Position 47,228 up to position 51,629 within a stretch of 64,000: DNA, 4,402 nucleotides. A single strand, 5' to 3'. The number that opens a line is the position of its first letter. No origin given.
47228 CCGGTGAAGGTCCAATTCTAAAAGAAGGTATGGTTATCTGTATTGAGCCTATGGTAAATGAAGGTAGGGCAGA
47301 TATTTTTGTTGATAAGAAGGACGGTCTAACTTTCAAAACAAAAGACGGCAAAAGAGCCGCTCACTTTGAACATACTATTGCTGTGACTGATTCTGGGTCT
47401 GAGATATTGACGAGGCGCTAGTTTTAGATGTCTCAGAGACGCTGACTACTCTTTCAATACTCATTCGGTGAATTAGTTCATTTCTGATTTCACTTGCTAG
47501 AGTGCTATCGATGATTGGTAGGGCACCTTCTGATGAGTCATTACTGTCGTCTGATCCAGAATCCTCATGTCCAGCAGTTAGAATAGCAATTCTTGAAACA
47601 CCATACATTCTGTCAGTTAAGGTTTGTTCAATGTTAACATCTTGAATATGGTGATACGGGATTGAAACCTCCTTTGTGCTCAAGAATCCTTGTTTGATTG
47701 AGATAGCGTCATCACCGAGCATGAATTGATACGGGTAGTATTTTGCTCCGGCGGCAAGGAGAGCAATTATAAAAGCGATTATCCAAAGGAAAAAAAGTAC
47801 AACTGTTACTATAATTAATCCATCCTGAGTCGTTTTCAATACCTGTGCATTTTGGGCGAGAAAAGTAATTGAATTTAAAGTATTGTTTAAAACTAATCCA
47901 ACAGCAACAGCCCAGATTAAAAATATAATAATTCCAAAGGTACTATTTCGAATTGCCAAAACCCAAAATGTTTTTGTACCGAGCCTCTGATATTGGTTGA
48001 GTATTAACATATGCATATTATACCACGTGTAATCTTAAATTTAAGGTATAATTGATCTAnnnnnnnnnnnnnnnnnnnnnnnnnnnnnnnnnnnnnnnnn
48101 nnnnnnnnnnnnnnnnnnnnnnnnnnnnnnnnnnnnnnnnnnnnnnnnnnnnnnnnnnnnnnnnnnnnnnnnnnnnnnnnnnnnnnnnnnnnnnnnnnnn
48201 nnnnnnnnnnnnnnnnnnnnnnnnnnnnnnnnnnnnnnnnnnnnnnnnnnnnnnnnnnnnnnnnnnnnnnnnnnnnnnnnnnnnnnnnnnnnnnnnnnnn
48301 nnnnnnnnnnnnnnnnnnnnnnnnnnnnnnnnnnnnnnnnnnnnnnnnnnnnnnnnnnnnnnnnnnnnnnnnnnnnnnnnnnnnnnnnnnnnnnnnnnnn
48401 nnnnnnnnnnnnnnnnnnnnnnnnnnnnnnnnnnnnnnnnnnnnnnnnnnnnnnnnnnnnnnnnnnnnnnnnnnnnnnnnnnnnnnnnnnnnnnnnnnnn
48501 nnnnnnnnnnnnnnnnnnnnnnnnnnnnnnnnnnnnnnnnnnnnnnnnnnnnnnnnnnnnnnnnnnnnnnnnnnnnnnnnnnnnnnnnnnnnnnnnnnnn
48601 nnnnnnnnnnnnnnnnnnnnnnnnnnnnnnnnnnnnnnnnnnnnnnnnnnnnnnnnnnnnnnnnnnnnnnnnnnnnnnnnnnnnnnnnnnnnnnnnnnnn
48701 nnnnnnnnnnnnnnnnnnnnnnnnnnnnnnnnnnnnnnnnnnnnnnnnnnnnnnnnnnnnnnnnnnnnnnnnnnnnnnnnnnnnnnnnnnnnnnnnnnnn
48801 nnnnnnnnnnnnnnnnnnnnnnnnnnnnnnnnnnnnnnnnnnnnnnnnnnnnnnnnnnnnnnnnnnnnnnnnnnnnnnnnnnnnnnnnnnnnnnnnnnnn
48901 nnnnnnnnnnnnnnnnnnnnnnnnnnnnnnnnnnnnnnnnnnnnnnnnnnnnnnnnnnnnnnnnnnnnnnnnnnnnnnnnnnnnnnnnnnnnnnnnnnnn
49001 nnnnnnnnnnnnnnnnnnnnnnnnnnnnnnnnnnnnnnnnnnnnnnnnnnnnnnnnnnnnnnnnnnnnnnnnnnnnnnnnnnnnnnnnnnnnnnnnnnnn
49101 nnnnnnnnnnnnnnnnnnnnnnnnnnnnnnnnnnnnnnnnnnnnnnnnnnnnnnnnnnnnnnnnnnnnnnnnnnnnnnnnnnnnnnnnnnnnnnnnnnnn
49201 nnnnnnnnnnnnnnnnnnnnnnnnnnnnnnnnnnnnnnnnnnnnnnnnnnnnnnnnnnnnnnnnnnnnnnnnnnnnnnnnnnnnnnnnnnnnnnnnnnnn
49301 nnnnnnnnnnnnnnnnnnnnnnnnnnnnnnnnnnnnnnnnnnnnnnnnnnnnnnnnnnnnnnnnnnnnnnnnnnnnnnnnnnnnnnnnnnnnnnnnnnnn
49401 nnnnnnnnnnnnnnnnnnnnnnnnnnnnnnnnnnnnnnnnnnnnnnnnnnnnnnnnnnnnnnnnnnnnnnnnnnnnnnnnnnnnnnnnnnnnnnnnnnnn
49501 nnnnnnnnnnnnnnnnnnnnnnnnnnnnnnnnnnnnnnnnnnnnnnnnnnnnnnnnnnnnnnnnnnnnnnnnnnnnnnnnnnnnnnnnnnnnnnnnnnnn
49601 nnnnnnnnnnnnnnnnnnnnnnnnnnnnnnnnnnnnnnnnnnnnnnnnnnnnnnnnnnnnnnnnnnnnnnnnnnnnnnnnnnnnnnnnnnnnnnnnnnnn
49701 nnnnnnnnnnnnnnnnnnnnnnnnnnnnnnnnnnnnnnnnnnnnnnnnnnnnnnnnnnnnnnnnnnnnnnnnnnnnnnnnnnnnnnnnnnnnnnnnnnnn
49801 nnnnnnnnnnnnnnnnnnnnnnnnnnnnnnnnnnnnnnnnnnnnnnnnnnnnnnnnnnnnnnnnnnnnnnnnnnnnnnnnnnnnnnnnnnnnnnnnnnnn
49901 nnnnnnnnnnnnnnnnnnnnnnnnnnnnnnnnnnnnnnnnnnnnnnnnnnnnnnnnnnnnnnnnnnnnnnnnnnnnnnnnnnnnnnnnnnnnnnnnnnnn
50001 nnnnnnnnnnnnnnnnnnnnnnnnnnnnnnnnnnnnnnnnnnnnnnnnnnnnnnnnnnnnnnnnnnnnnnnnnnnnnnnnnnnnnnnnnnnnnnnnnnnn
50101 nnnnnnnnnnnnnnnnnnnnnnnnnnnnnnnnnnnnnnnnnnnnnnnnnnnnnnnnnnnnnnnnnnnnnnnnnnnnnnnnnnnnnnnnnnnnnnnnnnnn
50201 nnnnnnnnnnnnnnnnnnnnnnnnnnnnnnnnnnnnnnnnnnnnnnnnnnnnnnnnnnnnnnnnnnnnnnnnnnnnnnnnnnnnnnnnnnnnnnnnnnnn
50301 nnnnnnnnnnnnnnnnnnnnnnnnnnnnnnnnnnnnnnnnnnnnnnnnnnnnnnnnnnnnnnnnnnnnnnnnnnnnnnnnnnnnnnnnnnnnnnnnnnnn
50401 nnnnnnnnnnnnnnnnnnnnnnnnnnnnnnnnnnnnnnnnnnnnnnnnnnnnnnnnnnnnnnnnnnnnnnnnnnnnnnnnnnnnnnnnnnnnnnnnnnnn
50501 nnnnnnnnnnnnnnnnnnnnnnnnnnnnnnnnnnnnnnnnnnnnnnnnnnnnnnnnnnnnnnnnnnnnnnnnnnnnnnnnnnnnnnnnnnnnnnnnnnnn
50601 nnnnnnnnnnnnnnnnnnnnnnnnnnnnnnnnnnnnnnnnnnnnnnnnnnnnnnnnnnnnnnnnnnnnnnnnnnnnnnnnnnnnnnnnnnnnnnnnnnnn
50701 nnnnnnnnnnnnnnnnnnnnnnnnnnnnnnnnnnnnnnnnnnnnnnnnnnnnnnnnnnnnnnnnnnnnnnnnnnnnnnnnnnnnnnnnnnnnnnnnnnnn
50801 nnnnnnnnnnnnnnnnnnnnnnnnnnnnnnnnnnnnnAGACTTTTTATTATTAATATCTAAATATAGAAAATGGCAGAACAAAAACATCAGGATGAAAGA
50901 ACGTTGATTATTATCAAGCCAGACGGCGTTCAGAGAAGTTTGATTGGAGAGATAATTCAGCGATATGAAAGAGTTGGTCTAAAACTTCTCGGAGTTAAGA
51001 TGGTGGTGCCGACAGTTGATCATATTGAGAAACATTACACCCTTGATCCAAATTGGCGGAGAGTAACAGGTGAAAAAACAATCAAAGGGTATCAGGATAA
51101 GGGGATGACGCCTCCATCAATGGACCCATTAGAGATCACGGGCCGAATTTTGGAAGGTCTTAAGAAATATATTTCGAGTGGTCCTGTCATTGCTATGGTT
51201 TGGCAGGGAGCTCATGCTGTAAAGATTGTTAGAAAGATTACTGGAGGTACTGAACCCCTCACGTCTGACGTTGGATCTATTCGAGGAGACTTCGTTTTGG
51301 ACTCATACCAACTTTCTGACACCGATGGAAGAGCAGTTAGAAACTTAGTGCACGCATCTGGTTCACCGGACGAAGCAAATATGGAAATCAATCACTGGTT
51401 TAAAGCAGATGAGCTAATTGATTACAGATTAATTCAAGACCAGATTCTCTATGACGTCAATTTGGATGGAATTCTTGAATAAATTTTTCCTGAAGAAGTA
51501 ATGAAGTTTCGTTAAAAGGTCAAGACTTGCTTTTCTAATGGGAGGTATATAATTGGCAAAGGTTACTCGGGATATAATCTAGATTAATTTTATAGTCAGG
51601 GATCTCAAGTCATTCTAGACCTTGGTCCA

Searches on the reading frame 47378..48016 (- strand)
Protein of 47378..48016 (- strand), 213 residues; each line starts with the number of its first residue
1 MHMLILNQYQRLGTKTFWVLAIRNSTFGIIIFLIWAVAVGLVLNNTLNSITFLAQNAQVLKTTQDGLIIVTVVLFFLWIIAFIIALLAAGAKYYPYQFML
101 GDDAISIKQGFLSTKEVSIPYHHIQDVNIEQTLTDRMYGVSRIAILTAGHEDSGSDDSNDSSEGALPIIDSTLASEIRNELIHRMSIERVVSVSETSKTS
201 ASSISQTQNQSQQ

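Call 29: search_protein_families(library=pfam, proteins=[window:47378-48016:-], max_evalue=0.01)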
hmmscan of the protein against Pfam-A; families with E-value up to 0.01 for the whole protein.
window:47378-48016:- (213 aa): 2 families
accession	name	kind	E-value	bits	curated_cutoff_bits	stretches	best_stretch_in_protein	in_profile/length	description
PF03703.20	bPH_2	-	4.3e-14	53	22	1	95-180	3-77/78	Bacterial PH domain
PF24649.1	DUF7642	-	0.0023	18.3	27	1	113-157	31-75/100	Domain of unknown function (DUF7642)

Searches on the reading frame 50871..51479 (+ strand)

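Call 30: search_protein_families(library=pfam, proteins=[window:50871-51479:+], max_evalue=0.01)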
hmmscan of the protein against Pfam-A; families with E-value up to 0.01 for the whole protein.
window:50871-51479:+ (203 aa): 2 families
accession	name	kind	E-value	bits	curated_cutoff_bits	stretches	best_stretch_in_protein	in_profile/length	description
PF00334.24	NDK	-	8.3e-37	126.5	27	2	95-181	58-134/135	Nucleoside diphosphate kinase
PF01701.23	PSI_PsaJ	-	0.0034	18.3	22.4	1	95-116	2-23/37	Photosystem I reaction centre subunit IX / PsaJ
